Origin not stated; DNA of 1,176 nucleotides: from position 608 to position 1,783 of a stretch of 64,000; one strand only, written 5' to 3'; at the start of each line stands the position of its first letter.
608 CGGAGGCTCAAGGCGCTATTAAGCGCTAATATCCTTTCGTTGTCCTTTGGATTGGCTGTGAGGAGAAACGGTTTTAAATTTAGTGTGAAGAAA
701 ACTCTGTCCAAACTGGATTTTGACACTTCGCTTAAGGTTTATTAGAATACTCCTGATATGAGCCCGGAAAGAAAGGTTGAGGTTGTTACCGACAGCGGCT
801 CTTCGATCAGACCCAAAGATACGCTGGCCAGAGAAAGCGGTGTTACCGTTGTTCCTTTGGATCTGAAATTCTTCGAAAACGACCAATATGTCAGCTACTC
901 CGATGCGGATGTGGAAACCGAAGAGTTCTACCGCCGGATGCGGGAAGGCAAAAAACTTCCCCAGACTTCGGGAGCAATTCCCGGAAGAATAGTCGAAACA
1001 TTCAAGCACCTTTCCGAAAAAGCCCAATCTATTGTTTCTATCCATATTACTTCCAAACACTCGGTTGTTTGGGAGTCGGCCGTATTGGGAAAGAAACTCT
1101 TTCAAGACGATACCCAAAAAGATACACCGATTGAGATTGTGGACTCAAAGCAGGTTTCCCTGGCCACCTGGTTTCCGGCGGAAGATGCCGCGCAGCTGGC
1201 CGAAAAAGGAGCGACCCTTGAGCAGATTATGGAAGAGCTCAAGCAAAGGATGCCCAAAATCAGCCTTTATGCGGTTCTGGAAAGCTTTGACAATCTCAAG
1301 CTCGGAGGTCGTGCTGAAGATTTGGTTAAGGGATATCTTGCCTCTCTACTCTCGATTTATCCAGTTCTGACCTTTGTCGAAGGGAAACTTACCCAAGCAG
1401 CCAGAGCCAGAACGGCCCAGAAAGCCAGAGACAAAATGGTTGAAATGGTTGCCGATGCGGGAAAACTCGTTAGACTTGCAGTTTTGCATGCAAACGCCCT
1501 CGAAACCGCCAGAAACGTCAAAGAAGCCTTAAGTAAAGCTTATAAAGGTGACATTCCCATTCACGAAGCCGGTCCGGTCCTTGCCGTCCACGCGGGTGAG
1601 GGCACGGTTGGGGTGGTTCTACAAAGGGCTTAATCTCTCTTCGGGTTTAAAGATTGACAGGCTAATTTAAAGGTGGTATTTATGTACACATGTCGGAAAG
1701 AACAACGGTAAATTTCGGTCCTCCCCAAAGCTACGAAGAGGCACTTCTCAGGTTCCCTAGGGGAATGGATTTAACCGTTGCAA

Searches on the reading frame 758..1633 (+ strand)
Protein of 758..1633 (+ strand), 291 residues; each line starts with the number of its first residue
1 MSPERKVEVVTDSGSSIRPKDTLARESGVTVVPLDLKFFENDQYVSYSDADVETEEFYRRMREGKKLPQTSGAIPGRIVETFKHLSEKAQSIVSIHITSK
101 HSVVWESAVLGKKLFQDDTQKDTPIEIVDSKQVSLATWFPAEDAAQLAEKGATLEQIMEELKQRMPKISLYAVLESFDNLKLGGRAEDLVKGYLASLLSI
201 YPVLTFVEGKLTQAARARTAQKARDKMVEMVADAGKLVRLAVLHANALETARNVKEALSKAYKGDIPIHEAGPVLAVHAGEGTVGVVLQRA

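Call 3: search_protein_families(library=pfam, proteins=[window:758-1633:+], max_evalue=0.01)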
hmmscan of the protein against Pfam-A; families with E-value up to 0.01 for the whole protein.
window:758-1633:+ (291 aa): 1 family
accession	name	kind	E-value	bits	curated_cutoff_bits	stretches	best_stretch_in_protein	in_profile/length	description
PF02645.21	DegV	-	1.6e-63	215.1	27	1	6-288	1-277/280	Uncharacterised protein, DegV family COG1307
